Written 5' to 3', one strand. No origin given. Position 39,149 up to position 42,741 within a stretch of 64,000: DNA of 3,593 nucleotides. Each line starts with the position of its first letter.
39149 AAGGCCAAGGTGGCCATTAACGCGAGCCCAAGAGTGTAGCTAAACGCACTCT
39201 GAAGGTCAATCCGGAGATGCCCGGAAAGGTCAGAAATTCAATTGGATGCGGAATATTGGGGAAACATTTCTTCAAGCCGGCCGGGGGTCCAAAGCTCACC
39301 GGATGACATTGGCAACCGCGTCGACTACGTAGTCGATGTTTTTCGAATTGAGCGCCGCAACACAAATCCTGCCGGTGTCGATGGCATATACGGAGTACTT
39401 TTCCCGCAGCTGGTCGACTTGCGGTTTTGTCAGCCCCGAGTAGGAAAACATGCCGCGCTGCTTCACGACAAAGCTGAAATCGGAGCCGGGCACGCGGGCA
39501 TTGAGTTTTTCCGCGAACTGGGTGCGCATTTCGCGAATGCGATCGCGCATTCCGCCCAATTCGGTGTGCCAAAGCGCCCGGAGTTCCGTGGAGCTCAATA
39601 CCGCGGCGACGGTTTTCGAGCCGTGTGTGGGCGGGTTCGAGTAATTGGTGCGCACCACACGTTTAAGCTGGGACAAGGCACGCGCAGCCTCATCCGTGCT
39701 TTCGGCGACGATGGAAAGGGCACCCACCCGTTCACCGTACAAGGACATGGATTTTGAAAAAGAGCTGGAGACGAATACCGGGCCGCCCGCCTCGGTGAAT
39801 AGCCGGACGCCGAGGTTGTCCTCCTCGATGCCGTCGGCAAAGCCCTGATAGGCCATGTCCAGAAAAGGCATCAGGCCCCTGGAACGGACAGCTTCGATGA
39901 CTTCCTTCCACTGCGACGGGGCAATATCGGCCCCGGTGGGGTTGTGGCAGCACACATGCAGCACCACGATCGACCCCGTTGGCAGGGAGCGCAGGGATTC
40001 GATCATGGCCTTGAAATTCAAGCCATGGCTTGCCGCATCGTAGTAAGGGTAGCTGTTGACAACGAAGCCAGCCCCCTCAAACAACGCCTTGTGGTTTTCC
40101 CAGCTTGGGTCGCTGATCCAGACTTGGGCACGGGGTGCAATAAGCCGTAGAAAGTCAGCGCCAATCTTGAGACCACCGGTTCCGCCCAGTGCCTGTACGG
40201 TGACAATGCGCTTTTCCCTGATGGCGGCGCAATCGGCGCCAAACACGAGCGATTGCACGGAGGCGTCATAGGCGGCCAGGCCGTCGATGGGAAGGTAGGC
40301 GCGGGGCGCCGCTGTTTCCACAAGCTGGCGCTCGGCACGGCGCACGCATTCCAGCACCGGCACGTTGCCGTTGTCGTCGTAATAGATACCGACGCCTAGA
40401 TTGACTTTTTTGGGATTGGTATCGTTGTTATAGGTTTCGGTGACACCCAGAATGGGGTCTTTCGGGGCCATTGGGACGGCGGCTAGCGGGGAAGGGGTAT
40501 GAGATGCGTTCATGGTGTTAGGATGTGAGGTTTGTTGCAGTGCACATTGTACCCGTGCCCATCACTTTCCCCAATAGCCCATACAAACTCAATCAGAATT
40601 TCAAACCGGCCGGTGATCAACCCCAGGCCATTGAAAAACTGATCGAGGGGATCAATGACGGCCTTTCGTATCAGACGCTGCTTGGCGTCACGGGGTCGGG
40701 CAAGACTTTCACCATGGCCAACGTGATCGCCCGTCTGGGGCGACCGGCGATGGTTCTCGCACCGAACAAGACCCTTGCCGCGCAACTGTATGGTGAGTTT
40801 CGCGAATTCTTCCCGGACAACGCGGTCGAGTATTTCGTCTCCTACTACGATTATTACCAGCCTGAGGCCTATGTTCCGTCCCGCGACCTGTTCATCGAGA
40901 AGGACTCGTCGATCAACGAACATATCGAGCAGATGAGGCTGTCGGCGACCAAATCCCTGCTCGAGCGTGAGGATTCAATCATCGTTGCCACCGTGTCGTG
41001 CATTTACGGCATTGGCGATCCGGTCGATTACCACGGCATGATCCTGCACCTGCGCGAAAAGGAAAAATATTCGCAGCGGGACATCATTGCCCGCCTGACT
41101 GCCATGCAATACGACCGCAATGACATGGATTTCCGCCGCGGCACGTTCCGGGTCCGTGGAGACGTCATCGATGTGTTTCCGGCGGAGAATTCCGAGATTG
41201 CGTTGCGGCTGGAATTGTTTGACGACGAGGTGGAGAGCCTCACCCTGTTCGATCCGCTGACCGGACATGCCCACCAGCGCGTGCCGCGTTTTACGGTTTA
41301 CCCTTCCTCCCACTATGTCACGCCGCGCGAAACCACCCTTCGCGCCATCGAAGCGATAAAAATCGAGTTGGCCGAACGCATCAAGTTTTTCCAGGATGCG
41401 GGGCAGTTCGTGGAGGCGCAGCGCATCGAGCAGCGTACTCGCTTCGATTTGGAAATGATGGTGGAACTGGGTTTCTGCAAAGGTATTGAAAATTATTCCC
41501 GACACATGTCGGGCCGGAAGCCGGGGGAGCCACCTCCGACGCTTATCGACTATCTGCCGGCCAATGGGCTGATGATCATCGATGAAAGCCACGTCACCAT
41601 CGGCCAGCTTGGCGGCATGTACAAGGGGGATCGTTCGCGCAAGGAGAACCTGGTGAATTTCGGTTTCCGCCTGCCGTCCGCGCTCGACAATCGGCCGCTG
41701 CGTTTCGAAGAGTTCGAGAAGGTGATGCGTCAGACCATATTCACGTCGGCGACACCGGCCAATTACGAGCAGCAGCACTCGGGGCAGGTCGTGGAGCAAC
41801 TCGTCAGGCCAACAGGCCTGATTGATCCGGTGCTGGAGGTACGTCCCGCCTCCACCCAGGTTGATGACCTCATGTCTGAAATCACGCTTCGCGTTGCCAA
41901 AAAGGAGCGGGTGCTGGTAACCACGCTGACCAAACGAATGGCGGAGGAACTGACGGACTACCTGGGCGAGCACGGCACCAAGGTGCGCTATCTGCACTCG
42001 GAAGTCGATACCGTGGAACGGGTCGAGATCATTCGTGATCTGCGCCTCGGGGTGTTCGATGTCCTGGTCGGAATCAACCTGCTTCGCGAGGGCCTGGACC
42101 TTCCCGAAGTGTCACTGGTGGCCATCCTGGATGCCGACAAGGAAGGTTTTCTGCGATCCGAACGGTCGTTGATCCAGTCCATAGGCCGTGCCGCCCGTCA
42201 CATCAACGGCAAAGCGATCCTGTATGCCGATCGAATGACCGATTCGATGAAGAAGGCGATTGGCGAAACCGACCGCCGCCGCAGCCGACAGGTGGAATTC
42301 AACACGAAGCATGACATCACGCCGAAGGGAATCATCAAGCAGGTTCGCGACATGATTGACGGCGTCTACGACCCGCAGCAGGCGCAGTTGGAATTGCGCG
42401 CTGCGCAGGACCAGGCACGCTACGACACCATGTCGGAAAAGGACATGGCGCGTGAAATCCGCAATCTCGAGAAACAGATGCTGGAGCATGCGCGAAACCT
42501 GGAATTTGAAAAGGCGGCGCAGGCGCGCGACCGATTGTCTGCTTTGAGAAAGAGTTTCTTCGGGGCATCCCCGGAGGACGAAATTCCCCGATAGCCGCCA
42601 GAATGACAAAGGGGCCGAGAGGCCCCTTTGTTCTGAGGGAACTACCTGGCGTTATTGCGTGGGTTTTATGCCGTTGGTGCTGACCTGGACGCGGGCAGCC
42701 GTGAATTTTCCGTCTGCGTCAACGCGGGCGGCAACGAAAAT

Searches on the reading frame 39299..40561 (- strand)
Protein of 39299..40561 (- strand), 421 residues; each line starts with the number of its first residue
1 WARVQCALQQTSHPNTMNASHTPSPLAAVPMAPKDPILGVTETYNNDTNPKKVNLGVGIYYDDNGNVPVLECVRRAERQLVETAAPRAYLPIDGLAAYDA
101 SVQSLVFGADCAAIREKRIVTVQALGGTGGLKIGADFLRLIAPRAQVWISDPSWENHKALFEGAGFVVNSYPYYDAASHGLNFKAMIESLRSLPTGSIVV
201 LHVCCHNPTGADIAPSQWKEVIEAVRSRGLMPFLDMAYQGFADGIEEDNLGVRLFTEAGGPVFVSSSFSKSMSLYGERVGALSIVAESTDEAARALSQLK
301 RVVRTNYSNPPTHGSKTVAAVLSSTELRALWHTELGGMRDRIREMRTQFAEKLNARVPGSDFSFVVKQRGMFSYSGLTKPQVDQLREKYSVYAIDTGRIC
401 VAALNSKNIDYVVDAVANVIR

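Call 89: search_protein_families(library=pfam, proteins=[window:39299-40561:-], max_evalue=0.00001)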
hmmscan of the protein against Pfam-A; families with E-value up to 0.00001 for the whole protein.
window:39299-40561:- (421 aa): 1 family
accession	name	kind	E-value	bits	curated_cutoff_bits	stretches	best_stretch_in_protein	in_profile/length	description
PF00155.27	Aminotran_1_2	-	3.6e-82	276.9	19.7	1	51-416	2-361/361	Aminotransferase class I and II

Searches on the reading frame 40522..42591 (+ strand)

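Call 79: search_protein_families(library=pfam, proteins=[window:40522-42591:+], max_evalue=0.00001)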
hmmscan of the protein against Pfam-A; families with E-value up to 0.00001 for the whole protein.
window:40522-42591:+ (690 aa): 6 families
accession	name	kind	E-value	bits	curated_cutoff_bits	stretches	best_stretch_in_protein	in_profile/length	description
PF17757.6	UvrB_inter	-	5.1e-32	110.3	22.9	1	175-265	1-91/91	UvrB interaction domain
PF12344.14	UvrB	-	1e-20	73.7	27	1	567-609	1-43/43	Ultra-violet resistance protein B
PF00271.37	Helicase_C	-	7.4e-20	71.7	23.5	1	449-560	5-109/110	Helicase conserved C-terminal domain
PF04851.21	ResIII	-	5.9e-12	46.2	22.5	1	28-135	3-114/164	Type III restriction enzyme, res subunit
PF02151.25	UVR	-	9.9e-09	35.1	21.5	1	644-677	2-35/36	UvrB/uvrC motif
PF00270.35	DEAD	-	2.6e-07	31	26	0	33-100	4-72/167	DEAD/DEAH box helicase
